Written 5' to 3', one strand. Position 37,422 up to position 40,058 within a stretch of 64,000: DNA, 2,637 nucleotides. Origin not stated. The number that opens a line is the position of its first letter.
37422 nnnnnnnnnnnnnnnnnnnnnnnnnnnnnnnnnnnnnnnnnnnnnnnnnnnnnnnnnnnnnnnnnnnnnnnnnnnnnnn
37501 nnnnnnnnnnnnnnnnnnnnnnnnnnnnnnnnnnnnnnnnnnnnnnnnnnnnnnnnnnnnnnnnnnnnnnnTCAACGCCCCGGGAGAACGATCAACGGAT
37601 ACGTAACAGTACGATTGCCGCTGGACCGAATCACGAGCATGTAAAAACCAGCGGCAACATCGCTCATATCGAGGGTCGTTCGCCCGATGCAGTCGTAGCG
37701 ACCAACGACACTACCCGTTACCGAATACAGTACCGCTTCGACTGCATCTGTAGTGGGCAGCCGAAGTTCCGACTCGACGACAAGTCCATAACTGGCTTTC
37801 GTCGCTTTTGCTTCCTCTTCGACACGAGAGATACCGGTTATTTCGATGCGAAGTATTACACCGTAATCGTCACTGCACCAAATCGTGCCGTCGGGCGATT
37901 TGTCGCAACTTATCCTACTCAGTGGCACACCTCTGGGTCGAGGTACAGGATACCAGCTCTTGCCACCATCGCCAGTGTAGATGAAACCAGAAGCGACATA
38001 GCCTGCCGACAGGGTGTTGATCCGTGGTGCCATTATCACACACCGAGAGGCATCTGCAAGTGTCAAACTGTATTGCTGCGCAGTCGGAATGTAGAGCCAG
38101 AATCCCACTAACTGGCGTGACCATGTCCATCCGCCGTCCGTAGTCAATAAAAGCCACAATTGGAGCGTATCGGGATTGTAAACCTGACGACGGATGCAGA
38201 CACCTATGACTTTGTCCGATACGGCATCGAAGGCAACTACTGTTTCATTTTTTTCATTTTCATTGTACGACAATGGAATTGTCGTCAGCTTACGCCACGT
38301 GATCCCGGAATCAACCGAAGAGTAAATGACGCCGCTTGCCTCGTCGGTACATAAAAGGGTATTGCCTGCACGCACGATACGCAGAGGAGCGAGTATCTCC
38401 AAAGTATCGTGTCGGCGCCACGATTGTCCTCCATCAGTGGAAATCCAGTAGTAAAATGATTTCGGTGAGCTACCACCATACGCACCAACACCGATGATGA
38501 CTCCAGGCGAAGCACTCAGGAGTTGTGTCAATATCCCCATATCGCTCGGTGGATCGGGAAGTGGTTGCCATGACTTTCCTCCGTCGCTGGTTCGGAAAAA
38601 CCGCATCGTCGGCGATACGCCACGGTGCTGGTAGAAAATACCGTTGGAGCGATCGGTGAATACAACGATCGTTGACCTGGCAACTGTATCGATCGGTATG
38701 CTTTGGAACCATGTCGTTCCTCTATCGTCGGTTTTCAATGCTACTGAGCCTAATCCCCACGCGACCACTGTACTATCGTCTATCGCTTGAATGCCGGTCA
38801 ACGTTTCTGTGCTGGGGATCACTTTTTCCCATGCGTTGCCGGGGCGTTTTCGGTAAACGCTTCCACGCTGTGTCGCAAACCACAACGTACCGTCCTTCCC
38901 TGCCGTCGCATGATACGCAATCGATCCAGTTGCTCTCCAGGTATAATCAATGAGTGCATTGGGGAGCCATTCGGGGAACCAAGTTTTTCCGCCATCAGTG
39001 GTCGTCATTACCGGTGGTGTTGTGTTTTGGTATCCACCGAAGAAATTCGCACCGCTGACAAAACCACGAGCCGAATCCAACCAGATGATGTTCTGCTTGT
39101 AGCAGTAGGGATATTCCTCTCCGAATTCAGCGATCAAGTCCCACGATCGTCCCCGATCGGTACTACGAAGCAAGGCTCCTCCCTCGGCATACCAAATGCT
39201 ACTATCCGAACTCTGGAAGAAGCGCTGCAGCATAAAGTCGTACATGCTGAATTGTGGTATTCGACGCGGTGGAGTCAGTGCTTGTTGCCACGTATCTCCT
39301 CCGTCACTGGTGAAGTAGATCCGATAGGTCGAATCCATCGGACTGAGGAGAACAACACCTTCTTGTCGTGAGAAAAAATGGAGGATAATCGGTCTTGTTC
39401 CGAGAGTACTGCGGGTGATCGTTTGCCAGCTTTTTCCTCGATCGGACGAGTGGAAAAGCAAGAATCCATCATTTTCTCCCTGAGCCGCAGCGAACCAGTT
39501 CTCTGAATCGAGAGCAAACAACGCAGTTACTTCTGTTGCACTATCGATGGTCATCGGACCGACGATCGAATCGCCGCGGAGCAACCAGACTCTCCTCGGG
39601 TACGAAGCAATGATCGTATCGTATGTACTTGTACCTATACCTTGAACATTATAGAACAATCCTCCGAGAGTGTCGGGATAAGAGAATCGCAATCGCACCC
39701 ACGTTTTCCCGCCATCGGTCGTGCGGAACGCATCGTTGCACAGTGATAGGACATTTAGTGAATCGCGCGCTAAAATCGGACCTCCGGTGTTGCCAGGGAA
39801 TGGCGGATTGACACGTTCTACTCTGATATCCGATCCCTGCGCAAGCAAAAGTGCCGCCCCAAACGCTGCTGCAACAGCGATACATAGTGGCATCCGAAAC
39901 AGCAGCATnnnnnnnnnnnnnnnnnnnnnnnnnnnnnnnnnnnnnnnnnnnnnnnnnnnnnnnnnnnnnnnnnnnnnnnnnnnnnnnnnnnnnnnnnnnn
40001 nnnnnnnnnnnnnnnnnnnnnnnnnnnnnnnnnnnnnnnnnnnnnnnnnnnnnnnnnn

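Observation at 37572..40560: Roughly 3 kb low-GC island encoding two secreted proteins with its own Shine-Dalgarno signal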

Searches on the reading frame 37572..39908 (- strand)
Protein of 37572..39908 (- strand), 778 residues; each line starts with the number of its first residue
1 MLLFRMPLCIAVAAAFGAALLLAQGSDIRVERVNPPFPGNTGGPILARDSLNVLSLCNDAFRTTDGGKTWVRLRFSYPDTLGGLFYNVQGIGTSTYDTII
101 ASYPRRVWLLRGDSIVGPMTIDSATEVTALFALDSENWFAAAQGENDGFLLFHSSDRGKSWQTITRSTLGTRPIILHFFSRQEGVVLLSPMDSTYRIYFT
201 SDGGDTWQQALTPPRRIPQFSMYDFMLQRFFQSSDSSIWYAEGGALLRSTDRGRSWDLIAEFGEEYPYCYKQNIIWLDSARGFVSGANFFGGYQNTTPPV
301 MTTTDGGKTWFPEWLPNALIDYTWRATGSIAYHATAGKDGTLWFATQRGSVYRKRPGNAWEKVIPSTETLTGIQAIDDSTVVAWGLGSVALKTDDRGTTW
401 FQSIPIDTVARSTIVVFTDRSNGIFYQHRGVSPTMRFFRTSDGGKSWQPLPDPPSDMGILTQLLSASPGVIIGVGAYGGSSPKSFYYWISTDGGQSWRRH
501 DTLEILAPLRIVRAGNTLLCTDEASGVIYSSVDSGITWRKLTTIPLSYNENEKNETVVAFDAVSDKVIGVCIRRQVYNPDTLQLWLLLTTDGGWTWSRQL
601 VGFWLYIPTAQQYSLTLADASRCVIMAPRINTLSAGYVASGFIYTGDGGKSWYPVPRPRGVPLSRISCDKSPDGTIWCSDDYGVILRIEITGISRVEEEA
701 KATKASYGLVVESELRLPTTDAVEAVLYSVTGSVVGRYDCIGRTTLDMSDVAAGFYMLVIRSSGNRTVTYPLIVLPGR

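Call 6: search_protein_families(library=pfam, proteins=[window:37572-39908:-], max_evalue=0.01)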
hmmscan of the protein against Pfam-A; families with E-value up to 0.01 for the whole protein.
window:37572-39908:- (778 aa): 6 families
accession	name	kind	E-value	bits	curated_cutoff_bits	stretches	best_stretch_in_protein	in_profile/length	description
PF15902.12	Sortilin-Vps10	-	3.4e-17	62.8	33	2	151-268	3-121/446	Sortilin, neurotensin receptor 3,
PF02012.26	BNR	-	3.7e-13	47.8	27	0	488-498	1-11/12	BNR/Asp-box repeat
PF14870.12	PSII_BNR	-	2.8e-10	40.4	27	0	150-210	83-140/303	Photosynthesis system II assembly factor YCF48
PF24316.1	Tli3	-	0.00018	22.2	27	0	520-557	77-115/129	T6SS Tli3 immunity protein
PF19755.4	DUF6242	-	0.00067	20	29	0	302-360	169-217/217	Domain of unknown function (DUF6242)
PF15899.11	BNR_6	-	0.0041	17.5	27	0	151-163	1-13/14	BNR-Asp box repeat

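Call 7: search_protein_families(library=ncbifam, proteins=[window:37572-39908:-], max_evalue=0.01)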
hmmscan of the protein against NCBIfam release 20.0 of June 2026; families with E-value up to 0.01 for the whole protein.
window:37572-39908:- (778 aa): 3 families
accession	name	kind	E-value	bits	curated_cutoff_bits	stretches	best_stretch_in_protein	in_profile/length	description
NF045728.1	glycosyl_F510_1955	equivalog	8.8e-17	61.2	175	2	151-261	117-215/246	F510_1955 family glycosylhydrolase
NF010237.0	PRK13684.1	equivalog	2.6e-12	46.4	326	0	391-541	27-167/334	photosynthesis system II assembly factor Ycf48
TIGR04183.1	Por_Secre_tail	domain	0.0023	17.9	23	1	717-774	15-71/72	T9SS type A sorting domain-containing protein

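Call 9: find_homologous_proteins(query=window:37572-39908:-, max_evalue=1e-10)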
Query window:37572-39908:- (778 aa): 10 proteins with E <= 1e-10 among 8000 candidates.
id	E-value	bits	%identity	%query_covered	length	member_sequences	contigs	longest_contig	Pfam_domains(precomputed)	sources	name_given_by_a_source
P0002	0.0e+0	1777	99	99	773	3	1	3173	PF25852.1,PF14870.13,PF02012.27,PF15902.13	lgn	-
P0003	7.1e-17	79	23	69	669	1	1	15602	PF14870.13,PF02012.27,PF15902.13,PF13088.13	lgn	-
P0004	1.4e-16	78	22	81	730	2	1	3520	PF18962.8,PF25852.1,PF14870.13,PF02012.27,PF15902.13,PF13088.13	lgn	-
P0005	5.9e-15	73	28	39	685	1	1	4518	PF14870.13,PF02012.27,PF15902.13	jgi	jgi:photosystem II stability/assembly factor-like uncharacterized protein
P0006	7.3e-15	72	25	64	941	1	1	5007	PF19408.6,PF18962.8,PF25852.1,PF14870.13,PF02012.27,PF15902.13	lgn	-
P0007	8.7e-15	72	24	61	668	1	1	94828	PF14870.13,PF02012.27,PF15902.13,PF13088.13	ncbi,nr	ncbi:MAG: hypothetical protein IPJ75_14565 [Ignavibacteriales bacterium]|nr:hypothetical protein [Ig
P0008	1.7e-13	68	28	32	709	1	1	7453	PF25852.1,PF14870.13,PF02012.27,PF15902.13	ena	-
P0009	5.5e-12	63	25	43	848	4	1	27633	PF25852.1,PF14870.13,PF02012.27,PF15902.13,PF13088.13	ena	-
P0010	9.7e-12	62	23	76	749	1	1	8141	PF14870.13,PF13860.13,PF02012.27,PF15902.13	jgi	jgi:photosystem II stability/assembly factor-like uncharacterized protein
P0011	1.7e-11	61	22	93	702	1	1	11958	PF14870.13,PF02012.27,PF15902.13,PF03174.20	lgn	-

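Call 11: find_encoding_contigs(protein=P0002, flank=10000, max_places=10)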
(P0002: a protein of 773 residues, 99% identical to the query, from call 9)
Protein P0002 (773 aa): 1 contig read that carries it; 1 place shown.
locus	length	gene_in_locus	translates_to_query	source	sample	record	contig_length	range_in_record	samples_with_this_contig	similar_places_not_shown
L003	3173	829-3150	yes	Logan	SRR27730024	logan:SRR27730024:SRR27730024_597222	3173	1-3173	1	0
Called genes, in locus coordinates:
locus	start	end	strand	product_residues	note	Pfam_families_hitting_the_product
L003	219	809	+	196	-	-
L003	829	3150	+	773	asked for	PF02012:BNR (faint), PF14870:PSII_BNR (faint), PF25852:DUF6242_C (faint), PF15902:Sortilin-Vps10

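Call 47: predict_structure(alignment_id=A4)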
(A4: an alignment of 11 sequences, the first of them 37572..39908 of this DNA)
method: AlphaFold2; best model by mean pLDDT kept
length: 778 residues; sequences in the alignment: 11
mean_pLDDT: 62.8   pTM: 0.44
mean pLDDT of the five models: 62.8, 61.3, 61.0, 60.5, 57.8
residues with pLDDT >= 90: 2; 70-90: 307; 50-70: 282; < 50: 187
segments of 3 or more residues with pLDDT < 50: 22-26, 36-42, 74-116, 235-241, 269-272, 288-296, 322-327, 334-337, 411-413, 430-433, 454-485, 504-509, 606-611, 629-640, 659-662, 693-711
pLDDT, mean of each block of 10 residues (from residue 1): 61 74 51 52 56 57 69 38 26 30 42 44 60 72 72 75 71 75 81 75 86 57 63 52 73 84 57 65 61 50 81 67 49 52 76 82 72 71 67 79 55 53 60 58 65 47 37 42 50 59 47 66 77 70 71 70 83 70 81 83 52 71 66 38 72 61 53 65 66 41 31 60 81 82 70 82 75 63
secondary structure, 60 per line:
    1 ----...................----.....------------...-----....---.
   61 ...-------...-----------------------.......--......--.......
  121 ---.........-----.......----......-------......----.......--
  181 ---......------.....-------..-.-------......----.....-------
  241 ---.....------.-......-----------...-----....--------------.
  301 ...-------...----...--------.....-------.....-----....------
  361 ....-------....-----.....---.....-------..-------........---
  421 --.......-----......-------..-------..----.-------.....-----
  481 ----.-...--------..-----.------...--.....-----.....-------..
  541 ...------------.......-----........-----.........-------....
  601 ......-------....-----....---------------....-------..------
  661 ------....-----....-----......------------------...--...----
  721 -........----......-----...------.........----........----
elements in order (helices of 4 or more, strands of 3 or more residues): H5-23 E28-32 E45-47 E53-56 E60-63 E71-73 E97-103 E106-111 E114-120 E124-132 E138-144 E149-154 E162-167 E172-178 E184-189 E196-200 E219-224 E229-233 E244-248 E257-262 E274-276 E282-285 E300-303 E311-313 E329-333 E341-345 E351-354 E361-364 E372-375 E381-385 E389-393 E410-417 E423-429 E435-440 E471-475 E487-489 E512-514 E517-521 E527-531 E539-543 E556-562 E568-575 E581-589 E597-606 E614-617 E623-626 E642-645 E667-670 E676-679 E685-690 E709-711 E714-716 E722-729 E734-739 E745-747 E754-762 E767-774

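Call 48: search_solved_structures(query=A4, max_evalue=0.001)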
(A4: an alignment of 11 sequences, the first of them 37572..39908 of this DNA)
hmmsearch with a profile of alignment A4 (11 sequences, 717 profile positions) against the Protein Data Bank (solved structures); distinct sequences matched with E-value up to 0.001: 63 (the best 60 are shown).
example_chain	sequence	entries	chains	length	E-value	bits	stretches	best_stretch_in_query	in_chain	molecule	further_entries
5ojp_A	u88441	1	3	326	3e-36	128.2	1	67-368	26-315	Ycf48-like protein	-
2xbg_A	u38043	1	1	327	7.7e-36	126.8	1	67-368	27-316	YCF48-LIKE PROTEIN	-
5ojr_A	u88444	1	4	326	7.8e-36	126.8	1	67-368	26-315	Ycf48-like protein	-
5oj5_A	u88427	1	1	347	9.3e-36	126.6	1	67-368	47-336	Ycf48-like protein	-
8am5_S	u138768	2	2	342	1.6e-35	125.8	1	33-331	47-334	Photosystem II assembly lipoprotein Ycf48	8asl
5oj3_A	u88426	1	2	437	5.1e-26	94.4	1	103-406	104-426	Photosystem II stability/assembly factor HCF136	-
2cn2_A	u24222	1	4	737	6.1e-26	94.1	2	84-196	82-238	BETA-1,4-XYLOGLUCAN HYDROLASE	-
2cn3_A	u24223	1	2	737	6.2e-26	94.1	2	269-382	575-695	BETA-1,4-XYLOGLUCAN HYDROLASE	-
5jwz_A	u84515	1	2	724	2.7e-21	78.8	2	356-516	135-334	Cellulose-binding family II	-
6p2m_A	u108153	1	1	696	3.3e-20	75.2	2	90-320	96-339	Type 3a cellulose-binding domain protein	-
6p2o_A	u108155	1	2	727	1.2e-19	73.3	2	45-300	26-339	Xyloglucanase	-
4lgn_A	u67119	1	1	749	4.6e-19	71.4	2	276-426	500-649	Cellulose-binding, family II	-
2ebs_A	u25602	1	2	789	2.3e-16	62.4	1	355-433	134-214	Oligoxyloglucan reducing end-specific cellobiohydrolase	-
1sqj_A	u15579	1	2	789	2.4e-16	62.4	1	355-433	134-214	oligoxyloglucan reducing-end-specific cellobiohydrolase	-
5fkq_A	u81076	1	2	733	2.6e-16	62.3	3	25-199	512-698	ENDO-1,4-BETA-GLUCANASE/XYLOGLUCANASE, PUTATIVE, GLY74A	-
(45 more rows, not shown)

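Call 52: fold_search(model_id=the predicted structure, library=pdb)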
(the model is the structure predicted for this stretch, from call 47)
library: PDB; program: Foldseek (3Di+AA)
matches with E <= 10: 1416; with E <= 0.001: 640
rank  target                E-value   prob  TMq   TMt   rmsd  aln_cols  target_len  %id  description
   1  5fkr                  2.3e-15  1.00  0.22  0.23  18.7       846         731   14  Unraveling the first step of xyloglucan degradation by the soil saprophyte Cellvibrio japonicus through the functional a (released 2015-11-25)
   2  5fkt_B                4.3e-15  1.00  0.20  0.21  18.9       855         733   14  Unraveling the first step of xyloglucan degradation by the soil saprophyte Cellvibrio japonicus through the functional (released 2015-11-04)
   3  5fkt_A                6.9e-15  1.00  0.23  0.24  18.4       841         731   14  Unraveling the first step of xyloglucan degradation by the soil saprophyte Cellvibrio japonicus through the functional (released 2015-11-04)
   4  5fkq_B                1.1e-14  1.00  0.21  0.22  18.7       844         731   13  Unraveling the first step of xyloglucan degradation by the soil saprophyte Cellvibrio japonicus through the functional (released 2015-11-04)
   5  6p2o_A                1.8e-14  1.00  0.20  0.21  18.7       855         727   14  Crystal structure of Streptomyces rapamycinicus GH74 in complex with xyloglucan fragments XLLG and XXXG (released 2019-07-31)
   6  5nmt_A                1.9e-14  1.00  0.32  0.37  30.9       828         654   13  Dimer structure of Sortilin ectodomain crystal form 1, 2.3A (released 2017-11-29)
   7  5fkq_A                2.1e-14  1.00  0.21  0.22  18.8       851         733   14  Unraveling the first step of xyloglucan degradation by the soil saprophyte Cellvibrio japonicus through the functional (released 2015-11-04)
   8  6p2m_A                2.2e-14  1.00  0.22  0.24  19.1       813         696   14  Crystal structure of the Caldicellulosiruptor lactoaceticus GH74 (ClGH74a) enzyme in complex with LLG xyloglucan (released 2019-07-31)
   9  9i0n_A                2.8e-14  1.00  0.32  0.39  23.5       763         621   14  Cryo-EM structure of human sortilin ectodomain (released 2025-12-17)
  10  6mgl_A                2.8e-14  1.00  0.25  0.26  17.6       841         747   13  Crystal structure of the catalytic domain from GH74 enzyme PoGH74 from Paenibacillus odorifer, D60A mutant in complex  (released 2019-01-23)
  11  6mgj_A                3.5e-14  1.00  0.25  0.26  21.2       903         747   14  Crystal structure of the catalytic domain from GH74 enzyme PoGH74 from Paenibacillus odorifer, apoenzyme (released 2019-01-23)
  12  5nmt_B                4.1e-14  1.00  0.32  0.36  30.7       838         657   13  Dimer structure of Sortilin ectodomain crystal form 1, 2.3A (released 2017-11-29)
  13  5jwz_A                4.7e-14  1.00  0.20  0.21  19.4       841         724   15  Structure of a Putative Xyloglucanase from the Cellulolytic Bacteria Streptomyces sp. SirexAA-E (released 2016-06-01)
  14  7kn8_A                5.1e-14  1.00  0.23  0.24  18.6       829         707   13  Crystal structure of the GH74 xyloglucanase from Xanthomonas campestris (Xcc1752) (released 2021-05-26)
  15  6p2l_A                5.1e-14  1.00  0.23  0.25  17.9       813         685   13  Crystal structure of Niastella koreensis GH74 (NkGH74) enzyme (released 2019-07-31)
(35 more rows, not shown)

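Call 61: search_protein_families(library=phrogs, proteins=[window:37572-39908:-], max_evalue=0.01)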
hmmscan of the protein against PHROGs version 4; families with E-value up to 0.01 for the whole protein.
window:37572-39908:- (778 aa): 0 families

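Call 62: search_protein_families(library=padloc, proteins=[window:37572-39908:-], max_evalue=0.01)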
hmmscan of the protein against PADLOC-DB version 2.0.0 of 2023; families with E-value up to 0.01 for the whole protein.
window:37572-39908:- (778 aa): 0 families

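Call 70: find_encoding_contigs(protein=P0011, flank=3000, max_places=3)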
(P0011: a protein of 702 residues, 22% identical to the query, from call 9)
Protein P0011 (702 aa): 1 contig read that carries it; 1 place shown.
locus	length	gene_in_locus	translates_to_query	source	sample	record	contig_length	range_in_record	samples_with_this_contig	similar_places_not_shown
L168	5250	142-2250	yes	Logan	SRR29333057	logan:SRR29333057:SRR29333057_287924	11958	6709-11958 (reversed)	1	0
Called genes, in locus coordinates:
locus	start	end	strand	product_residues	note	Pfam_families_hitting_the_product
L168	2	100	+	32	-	?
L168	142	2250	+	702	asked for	PF14870:PSII_BNR, PF02012:BNR (faint), PF03174:CHB_HEX_C (faint), PF15902:Sortilin-Vps10 (weak), PF14870:PSII_BNR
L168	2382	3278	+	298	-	PF01261:AP_endonuc_2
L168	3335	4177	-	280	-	PF01261:AP_endonuc_2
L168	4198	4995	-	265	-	PF00561:Abhydrolase_1, PF12697:Abhydrolase_6, PF12146:Hydrolase_4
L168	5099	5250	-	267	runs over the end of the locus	PF08448:PAS_4, PF13426:PAS_9 (weak), PF00165:HTH_AraC, PF12833:HTH_18, PF00165:HTH_AraC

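Call 71: find_encoding_contigs(protein=P0003, flank=3000, max_places=3)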
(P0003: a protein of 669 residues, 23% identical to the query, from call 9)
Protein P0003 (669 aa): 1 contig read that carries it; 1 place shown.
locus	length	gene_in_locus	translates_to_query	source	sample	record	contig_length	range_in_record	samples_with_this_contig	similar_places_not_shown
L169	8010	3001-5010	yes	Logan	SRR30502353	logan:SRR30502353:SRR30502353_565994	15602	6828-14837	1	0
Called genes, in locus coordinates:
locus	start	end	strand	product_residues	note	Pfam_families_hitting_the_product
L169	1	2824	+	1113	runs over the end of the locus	PF17210:SdrD_B, PF18962:Por_Secre_tail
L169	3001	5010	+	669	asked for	PF13088:BNR_2 (faint), PF14870:PSII_BNR (faint), PF02012:BNR (faint), PF15902:Sortilin-Vps10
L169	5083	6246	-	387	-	PF00438:S-AdoMet_synt_N, PF02772:S-AdoMet_synt_M, PF02773:S-AdoMet_synt_C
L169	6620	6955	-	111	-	-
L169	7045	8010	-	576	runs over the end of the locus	?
